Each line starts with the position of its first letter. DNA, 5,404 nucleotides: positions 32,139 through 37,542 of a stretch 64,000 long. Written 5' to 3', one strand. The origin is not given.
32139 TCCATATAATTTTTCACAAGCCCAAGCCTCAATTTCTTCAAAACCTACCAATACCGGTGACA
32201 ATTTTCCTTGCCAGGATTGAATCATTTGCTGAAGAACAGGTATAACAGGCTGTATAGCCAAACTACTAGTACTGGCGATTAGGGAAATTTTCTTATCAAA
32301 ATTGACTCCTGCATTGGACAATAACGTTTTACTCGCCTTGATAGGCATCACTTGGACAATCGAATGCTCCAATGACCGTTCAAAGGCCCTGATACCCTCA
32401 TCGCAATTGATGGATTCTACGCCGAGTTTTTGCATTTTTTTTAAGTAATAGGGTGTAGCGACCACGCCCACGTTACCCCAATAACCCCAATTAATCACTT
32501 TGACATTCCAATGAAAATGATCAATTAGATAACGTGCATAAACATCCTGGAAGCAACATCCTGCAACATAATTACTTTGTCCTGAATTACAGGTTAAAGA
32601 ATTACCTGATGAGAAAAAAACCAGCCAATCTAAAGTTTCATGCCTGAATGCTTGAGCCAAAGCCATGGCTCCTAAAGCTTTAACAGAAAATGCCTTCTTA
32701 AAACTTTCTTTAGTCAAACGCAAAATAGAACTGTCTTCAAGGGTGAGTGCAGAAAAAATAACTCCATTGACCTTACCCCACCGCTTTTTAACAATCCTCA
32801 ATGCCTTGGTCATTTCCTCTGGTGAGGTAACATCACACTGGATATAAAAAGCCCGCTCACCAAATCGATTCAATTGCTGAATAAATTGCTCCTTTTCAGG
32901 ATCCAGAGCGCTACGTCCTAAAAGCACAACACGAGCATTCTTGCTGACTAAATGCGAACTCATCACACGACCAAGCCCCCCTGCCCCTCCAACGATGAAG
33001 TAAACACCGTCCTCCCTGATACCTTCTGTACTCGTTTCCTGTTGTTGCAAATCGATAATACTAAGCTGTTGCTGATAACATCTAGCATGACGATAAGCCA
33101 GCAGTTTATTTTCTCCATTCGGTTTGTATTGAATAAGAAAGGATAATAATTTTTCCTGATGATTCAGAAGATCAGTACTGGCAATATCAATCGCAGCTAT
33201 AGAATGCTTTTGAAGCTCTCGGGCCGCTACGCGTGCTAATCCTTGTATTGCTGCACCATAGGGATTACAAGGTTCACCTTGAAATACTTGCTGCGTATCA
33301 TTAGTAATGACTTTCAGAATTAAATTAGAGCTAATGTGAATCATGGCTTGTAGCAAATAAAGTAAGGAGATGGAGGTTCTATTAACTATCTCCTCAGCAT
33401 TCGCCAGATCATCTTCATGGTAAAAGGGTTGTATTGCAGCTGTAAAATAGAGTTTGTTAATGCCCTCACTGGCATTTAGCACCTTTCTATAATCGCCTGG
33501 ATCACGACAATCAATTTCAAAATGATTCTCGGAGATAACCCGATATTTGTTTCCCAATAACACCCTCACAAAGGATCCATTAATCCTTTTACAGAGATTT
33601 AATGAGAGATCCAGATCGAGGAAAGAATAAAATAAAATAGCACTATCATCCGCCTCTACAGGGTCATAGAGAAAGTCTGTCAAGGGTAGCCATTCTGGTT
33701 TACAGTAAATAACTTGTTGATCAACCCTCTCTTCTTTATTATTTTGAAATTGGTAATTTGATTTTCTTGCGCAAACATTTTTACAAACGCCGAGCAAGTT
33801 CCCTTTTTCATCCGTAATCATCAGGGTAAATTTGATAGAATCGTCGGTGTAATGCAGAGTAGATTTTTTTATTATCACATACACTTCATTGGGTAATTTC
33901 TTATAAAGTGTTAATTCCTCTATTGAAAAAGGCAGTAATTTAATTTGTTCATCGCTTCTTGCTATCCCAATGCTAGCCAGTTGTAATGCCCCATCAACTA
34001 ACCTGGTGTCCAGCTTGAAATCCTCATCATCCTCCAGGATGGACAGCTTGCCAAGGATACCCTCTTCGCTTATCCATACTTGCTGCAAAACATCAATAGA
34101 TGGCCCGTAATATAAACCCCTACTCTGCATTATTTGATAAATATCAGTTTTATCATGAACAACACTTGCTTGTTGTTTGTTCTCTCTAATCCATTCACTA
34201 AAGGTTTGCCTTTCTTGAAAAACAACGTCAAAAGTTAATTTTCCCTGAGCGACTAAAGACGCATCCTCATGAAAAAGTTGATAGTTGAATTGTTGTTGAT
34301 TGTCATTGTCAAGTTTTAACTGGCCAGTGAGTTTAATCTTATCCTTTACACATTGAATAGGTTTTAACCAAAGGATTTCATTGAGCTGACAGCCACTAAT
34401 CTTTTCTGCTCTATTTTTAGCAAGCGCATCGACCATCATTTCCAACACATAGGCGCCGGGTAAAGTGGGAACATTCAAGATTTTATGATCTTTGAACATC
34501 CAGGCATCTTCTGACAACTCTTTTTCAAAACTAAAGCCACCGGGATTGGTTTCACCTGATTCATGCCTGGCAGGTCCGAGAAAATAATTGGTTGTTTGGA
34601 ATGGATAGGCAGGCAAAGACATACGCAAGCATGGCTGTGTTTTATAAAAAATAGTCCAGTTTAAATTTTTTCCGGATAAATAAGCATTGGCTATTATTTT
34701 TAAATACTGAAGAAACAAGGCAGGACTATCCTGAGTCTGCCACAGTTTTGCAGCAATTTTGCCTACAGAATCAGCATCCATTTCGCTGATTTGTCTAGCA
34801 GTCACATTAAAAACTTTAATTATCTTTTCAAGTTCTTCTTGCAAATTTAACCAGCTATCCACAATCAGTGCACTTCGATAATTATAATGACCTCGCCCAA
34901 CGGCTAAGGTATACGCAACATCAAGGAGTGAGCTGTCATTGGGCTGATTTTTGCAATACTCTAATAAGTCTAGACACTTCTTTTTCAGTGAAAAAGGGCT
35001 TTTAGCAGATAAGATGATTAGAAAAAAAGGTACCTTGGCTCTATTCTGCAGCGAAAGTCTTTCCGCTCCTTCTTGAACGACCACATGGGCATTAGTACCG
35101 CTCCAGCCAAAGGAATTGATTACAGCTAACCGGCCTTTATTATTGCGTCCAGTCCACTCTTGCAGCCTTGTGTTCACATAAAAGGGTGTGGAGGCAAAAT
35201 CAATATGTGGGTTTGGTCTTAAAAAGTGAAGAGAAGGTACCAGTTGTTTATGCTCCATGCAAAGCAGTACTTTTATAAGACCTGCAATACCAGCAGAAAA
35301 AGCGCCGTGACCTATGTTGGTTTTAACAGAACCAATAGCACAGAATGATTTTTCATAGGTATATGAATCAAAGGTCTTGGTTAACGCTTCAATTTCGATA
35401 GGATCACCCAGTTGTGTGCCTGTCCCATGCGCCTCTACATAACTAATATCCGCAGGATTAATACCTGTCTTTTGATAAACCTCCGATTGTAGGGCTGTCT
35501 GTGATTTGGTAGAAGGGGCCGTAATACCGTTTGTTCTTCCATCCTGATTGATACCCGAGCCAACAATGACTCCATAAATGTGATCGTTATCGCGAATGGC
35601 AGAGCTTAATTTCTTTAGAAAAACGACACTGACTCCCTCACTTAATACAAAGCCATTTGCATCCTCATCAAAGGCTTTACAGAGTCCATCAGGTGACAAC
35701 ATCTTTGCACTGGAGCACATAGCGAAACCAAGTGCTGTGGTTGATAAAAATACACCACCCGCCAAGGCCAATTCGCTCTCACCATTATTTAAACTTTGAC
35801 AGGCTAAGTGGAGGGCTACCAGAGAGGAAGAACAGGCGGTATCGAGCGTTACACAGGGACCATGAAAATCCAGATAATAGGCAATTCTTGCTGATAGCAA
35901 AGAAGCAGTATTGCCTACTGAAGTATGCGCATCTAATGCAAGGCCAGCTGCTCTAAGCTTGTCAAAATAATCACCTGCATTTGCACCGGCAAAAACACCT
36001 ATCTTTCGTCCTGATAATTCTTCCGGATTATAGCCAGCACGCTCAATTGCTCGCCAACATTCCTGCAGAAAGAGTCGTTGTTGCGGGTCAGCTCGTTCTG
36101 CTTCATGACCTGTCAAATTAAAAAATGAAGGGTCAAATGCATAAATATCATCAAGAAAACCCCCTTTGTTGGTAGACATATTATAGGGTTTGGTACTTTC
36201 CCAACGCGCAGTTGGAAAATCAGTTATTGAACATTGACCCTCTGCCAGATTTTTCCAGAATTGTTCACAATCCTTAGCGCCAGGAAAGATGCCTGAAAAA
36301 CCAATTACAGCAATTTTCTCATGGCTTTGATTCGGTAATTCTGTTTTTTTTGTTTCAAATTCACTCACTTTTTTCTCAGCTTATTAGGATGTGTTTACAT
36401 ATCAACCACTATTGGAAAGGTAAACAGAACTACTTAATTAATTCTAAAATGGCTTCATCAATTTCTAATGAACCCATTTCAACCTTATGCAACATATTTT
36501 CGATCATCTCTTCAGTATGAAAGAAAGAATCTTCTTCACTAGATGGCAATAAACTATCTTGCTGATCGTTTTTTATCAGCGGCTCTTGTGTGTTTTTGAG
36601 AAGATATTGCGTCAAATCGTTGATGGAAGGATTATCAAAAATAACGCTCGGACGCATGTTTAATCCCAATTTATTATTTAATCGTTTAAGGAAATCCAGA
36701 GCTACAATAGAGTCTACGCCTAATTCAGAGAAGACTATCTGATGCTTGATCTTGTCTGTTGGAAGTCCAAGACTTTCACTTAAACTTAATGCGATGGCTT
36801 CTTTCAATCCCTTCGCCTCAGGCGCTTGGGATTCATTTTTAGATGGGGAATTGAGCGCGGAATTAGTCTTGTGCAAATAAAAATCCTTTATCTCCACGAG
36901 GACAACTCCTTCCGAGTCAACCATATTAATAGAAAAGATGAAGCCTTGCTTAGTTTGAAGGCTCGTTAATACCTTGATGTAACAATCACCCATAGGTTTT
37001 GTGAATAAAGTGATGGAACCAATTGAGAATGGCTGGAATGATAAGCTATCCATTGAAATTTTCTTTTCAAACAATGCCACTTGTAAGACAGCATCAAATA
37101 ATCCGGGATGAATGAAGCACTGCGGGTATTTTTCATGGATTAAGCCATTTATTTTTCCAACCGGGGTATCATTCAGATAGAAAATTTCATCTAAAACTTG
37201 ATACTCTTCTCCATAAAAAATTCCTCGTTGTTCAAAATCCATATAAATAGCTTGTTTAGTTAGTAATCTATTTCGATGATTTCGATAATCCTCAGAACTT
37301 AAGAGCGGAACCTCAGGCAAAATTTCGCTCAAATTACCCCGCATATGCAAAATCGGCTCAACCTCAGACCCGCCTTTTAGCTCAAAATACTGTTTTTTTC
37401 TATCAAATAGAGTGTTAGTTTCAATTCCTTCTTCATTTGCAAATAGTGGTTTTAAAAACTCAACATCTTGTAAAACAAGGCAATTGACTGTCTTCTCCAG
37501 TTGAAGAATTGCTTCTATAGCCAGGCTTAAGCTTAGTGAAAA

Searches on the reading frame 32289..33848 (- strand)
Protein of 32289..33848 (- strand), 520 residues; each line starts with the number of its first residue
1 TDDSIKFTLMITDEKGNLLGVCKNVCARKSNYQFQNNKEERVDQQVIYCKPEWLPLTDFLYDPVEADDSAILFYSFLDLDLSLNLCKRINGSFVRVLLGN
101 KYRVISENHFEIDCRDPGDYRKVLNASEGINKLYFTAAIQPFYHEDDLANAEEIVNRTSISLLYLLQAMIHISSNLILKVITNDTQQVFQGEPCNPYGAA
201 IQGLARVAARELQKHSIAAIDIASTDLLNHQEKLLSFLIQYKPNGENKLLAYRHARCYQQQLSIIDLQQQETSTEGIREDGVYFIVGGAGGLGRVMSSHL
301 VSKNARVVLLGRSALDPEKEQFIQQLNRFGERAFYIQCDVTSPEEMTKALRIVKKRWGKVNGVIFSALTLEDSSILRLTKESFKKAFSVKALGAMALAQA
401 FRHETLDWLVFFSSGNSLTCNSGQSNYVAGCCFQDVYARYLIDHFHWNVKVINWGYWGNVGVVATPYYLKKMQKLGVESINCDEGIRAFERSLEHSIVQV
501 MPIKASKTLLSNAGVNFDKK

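Call 13: search_protein_families(library=pfam, proteins=[window:32289-33848:-], max_evalue=0.0001)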
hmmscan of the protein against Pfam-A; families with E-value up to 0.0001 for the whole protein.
window:32289-33848:- (520 aa): 4 families
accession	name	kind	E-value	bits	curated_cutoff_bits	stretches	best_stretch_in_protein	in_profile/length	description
PF08659.16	KR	-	2.7e-42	145.1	22.6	1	281-458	1-179/180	KR domain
PF00106.31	adh_short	-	2.1e-20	73.5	26.6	1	283-429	3-151/195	short chain dehydrogenase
PF13561.12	adh_short_C2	-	4.2e-15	56.4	27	1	289-403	3-117/236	Enoyl-(Acyl carrier protein) reductase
PF21394.3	Beta-ketacyl_N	-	1.6e-06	28.3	26.9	1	90-227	21-156/170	Beta-ketoacyl synthase-like, N-terminal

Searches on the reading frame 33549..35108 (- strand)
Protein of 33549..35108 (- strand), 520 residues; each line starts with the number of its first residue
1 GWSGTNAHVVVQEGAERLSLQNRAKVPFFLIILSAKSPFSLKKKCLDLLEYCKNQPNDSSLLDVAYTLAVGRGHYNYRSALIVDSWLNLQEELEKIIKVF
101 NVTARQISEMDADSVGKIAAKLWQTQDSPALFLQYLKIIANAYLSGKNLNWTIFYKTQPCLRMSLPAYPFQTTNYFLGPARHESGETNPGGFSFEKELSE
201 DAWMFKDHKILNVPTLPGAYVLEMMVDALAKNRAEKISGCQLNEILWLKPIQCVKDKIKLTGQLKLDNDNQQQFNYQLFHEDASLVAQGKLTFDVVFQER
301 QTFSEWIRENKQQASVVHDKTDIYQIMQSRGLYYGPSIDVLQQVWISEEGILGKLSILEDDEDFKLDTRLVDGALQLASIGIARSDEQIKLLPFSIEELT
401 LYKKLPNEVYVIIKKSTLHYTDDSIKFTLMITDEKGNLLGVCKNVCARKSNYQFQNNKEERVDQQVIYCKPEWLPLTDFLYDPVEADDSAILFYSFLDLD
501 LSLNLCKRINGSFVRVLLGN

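Call 13: search_protein_families(library=pfam, proteins=[window:33549-35108:-], max_evalue=0.0001)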
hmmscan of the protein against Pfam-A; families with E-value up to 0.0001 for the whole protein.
window:33549-35108:- (520 aa): 4 families
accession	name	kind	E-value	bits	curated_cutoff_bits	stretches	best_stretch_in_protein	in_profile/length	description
PF22621.2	CurL-like_PKS_C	-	1.5e-15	57.4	27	1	30-93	2-64/64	CurL-like, PKS C-terminal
PF22336.2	RhiE-like_linker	-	4.6e-13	49.4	27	1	32-97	1-64/67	RhiE-like, KS-MAT linker domain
PF14765.12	PS-DH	-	1.1e-11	45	23.7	1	313-449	12-158/166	Polyketide synthase dehydratase N-terminal domain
PF21089.3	PKS_DH_N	-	4.5e-10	39.8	27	1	189-279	13-101/103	Polyketide synthase dehydratase domain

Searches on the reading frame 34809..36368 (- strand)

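Call 13: search_protein_families(library=pfam, proteins=[window:34809-36368:-], max_evalue=0.0001)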
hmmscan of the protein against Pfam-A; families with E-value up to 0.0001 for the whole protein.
window:34809-36368:- (520 aa): 6 families
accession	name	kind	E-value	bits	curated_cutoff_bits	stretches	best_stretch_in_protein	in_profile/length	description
PF00109.32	ketoacyl-synt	-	2e-83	280.3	20.8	1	17-257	2-252/252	Beta-ketoacyl synthase, N-terminal domain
PF02801.28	Ketoacyl-synt_C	-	1.4e-42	144.9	20.8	1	265-382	1-118/119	Beta-ketoacyl synthase, C-terminal domain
PF22621.2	CurL-like_PKS_C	-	2.6e-16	59.8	27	1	450-513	2-64/64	CurL-like, PKS C-terminal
PF16197.11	KAsynt_C_assoc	-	3.4e-13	50.4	33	1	385-501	1-110/111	Ketoacyl-synthetase C-terminal extension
PF22336.2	RhiE-like_linker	-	5.4e-13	49.2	27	1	452-517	1-64/67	RhiE-like, KS-MAT linker domain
PF00108.29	Thiolase_N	-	1.2e-05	25.2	26.4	1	169-206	75-112/260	Thiolase, N-terminal domain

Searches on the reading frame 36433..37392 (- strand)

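Call 12: search_protein_families(library=pfam, proteins=[window:36433-37392:-], max_evalue=0.0001)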
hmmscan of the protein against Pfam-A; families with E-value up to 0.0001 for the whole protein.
window:36433-37392:- (320 aa): 3 families
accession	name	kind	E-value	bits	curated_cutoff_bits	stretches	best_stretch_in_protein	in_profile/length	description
PF14765.12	PS-DH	-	2.6e-14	53.5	23.7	1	42-177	15-160/166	Polyketide synthase dehydratase N-terminal domain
PF00550.31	PP-binding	-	2.6e-13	50.5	20.8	1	203-264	6-67/67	Phosphopantetheine attachment site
PF23297.2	ACP_SdgA_C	-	3.5e-06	27.5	27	1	192-273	7-88/95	Highly reducing polyketide synthase sdgA, C-terminal ACP domain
